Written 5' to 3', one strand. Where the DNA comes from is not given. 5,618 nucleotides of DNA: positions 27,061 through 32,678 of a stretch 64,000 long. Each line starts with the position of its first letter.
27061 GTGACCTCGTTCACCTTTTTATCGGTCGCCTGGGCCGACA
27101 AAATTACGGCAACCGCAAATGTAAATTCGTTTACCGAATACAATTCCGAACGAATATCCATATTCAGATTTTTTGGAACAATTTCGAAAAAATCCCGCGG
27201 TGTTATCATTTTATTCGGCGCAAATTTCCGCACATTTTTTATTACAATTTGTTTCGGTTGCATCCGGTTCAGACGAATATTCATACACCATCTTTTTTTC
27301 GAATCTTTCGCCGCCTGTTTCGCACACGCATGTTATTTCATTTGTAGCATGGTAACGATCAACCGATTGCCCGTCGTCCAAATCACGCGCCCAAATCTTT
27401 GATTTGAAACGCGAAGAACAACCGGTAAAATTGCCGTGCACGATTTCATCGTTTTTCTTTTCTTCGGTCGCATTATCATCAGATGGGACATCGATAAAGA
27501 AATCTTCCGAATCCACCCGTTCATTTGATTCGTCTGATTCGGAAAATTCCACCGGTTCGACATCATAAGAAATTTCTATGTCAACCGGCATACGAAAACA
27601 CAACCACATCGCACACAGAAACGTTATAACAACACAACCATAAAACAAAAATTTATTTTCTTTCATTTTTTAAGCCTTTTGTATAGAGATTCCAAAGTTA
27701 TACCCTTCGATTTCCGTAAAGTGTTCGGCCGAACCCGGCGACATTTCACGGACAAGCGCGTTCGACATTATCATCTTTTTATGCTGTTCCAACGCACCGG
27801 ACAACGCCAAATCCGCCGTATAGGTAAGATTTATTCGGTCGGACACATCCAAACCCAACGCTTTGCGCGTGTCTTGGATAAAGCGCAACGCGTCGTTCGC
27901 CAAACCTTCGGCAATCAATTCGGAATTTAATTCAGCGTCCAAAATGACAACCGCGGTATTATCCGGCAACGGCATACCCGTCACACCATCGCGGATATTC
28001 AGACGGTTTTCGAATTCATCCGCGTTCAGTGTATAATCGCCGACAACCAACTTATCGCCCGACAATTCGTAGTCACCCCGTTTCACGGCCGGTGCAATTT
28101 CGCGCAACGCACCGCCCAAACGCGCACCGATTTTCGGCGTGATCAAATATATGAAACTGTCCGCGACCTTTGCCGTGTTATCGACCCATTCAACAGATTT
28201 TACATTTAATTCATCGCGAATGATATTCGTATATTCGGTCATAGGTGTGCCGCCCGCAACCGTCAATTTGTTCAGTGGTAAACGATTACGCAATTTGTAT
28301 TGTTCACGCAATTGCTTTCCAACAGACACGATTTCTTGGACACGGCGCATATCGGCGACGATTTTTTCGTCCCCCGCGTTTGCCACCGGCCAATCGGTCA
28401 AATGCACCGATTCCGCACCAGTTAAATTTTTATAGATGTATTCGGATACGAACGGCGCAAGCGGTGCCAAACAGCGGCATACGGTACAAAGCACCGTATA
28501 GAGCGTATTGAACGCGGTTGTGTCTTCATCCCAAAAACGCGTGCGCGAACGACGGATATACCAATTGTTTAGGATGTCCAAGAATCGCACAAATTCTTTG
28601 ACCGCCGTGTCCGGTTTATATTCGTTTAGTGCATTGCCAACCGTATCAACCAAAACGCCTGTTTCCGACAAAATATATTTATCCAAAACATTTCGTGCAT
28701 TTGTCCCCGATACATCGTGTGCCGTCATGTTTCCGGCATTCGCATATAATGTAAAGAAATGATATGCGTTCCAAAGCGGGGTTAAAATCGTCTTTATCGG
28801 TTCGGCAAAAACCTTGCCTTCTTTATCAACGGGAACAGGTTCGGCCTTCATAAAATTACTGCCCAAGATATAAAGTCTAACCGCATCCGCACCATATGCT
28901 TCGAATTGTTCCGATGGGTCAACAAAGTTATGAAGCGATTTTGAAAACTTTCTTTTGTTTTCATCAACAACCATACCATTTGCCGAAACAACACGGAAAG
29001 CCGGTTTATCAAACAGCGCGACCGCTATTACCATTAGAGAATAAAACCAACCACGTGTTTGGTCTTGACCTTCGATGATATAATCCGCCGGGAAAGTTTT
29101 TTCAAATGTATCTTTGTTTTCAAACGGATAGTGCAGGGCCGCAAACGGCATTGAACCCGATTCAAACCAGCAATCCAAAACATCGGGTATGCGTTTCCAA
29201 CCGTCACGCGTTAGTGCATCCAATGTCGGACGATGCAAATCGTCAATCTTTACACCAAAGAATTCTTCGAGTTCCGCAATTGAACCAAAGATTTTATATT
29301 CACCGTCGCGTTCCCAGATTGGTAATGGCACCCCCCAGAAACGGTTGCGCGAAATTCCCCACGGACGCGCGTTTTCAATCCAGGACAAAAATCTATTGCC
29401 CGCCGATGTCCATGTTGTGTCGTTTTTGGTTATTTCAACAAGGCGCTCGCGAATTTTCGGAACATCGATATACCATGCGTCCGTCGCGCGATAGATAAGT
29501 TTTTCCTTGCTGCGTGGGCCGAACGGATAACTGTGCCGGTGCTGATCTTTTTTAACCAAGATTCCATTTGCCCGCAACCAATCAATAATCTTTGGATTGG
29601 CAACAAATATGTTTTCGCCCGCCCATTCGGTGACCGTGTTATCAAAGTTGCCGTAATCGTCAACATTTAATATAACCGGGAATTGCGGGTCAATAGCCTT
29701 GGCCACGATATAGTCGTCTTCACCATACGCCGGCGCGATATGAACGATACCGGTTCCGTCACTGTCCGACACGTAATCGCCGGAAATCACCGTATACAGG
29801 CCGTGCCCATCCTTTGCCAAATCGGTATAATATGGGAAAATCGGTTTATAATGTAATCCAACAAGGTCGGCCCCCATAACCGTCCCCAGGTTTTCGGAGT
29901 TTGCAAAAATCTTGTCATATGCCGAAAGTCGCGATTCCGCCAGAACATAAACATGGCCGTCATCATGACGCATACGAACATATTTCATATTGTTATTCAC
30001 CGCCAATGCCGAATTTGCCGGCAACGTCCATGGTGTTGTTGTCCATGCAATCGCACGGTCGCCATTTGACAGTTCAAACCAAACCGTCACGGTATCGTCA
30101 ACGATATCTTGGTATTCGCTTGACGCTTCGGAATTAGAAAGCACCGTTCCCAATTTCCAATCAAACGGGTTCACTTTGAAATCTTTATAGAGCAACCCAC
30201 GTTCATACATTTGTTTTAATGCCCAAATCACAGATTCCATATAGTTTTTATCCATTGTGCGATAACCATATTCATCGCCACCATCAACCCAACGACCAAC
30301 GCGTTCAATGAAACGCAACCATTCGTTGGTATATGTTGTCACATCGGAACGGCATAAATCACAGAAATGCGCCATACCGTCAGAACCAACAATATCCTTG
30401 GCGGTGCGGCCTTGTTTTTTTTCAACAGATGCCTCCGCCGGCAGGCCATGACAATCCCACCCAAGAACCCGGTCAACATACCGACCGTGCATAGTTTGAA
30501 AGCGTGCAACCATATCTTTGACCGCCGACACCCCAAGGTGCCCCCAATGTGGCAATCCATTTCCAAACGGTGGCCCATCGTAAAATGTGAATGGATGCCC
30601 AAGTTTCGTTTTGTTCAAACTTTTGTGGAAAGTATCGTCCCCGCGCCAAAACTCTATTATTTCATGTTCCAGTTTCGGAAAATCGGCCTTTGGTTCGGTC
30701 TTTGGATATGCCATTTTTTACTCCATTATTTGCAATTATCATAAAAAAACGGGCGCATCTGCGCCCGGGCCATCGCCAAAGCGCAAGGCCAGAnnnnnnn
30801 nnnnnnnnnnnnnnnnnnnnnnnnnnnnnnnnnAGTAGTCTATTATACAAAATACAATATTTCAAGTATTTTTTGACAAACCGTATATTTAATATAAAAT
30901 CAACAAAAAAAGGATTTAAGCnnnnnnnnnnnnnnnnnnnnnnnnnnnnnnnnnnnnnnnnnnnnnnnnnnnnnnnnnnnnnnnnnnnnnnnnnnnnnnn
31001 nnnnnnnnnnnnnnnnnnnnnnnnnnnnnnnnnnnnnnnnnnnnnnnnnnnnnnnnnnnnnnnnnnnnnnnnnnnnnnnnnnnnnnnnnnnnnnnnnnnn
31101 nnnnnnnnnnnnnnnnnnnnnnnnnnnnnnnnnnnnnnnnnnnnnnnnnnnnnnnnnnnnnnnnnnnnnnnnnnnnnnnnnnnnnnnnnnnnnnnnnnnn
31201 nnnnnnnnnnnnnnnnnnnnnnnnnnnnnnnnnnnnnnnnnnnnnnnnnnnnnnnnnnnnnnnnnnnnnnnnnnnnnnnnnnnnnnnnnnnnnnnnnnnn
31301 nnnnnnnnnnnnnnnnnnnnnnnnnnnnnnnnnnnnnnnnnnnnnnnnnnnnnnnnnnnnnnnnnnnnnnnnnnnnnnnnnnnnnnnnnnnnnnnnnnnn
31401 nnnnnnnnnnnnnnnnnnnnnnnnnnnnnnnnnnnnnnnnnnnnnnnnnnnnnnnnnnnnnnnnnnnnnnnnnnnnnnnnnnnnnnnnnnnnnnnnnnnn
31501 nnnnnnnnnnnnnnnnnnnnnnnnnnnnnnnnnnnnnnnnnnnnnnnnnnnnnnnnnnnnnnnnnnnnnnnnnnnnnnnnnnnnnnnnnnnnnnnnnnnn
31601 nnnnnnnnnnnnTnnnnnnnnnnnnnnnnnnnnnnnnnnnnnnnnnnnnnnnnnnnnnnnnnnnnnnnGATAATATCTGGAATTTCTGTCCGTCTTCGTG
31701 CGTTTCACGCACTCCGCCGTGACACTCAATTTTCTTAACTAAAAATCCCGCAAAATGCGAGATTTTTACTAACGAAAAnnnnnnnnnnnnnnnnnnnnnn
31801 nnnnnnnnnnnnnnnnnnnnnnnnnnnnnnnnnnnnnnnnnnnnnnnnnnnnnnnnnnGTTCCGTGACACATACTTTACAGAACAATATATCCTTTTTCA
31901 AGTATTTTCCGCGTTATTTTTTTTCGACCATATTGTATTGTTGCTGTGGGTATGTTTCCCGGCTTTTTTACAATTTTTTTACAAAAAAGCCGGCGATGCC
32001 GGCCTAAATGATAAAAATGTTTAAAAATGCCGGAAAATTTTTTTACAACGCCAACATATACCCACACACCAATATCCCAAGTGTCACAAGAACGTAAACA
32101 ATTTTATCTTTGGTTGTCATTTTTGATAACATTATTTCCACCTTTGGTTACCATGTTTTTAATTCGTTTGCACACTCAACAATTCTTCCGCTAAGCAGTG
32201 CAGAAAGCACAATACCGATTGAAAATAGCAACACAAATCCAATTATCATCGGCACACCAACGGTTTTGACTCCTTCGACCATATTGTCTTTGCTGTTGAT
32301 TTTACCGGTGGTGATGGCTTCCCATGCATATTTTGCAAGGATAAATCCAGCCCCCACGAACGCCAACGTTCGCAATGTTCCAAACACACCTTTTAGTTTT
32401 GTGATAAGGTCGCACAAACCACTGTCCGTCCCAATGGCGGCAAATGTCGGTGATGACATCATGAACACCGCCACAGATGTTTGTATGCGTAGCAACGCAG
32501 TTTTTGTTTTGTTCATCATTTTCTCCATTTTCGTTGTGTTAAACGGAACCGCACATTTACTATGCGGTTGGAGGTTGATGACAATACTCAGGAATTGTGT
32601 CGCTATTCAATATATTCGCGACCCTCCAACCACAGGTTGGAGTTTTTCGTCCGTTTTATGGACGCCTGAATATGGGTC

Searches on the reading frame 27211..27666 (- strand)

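Call 3: search_protein_families(library=pfam, proteins=[window:27211-27666:-], max_evalue=1)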
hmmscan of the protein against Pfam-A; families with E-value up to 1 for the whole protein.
window:27211-27666:- (151 aa): 0 families

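Call 4: search_protein_families(library=ncbifam, proteins=[window:27211-27666:-], max_evalue=1)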
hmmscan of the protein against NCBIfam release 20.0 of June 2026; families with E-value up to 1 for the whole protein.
window:27211-27666:- (151 aa): 1 family
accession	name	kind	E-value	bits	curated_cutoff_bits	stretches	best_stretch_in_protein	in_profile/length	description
TIGR03779.1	Bac_Flav_CT_M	equivalog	0.12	11.6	172.45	1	2-65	4-51/410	conjugative transposon protein TraM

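Call 37: search_protein_families(library=phrogs, proteins=[window:27211-27666:-], max_evalue=0.1)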
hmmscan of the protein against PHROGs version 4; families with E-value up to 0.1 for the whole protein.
window:27211-27666:- (151 aa): 0 families

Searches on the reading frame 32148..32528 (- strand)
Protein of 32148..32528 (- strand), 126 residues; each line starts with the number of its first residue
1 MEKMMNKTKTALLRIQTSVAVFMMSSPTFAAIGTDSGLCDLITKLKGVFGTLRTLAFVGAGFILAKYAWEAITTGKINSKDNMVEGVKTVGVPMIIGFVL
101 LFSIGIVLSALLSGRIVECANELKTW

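Call 79: search_protein_families(library=pfam, proteins=[window:32148-32528:-], max_evalue=0.01)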
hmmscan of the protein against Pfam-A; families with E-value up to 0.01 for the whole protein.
window:32148-32528:- (126 aa): 1 family
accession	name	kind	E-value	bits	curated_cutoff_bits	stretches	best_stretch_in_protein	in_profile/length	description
PF04956.18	TrbC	-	0.0005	20.7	27.9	1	5-66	5-70/98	TrbC/VIRB2 pilin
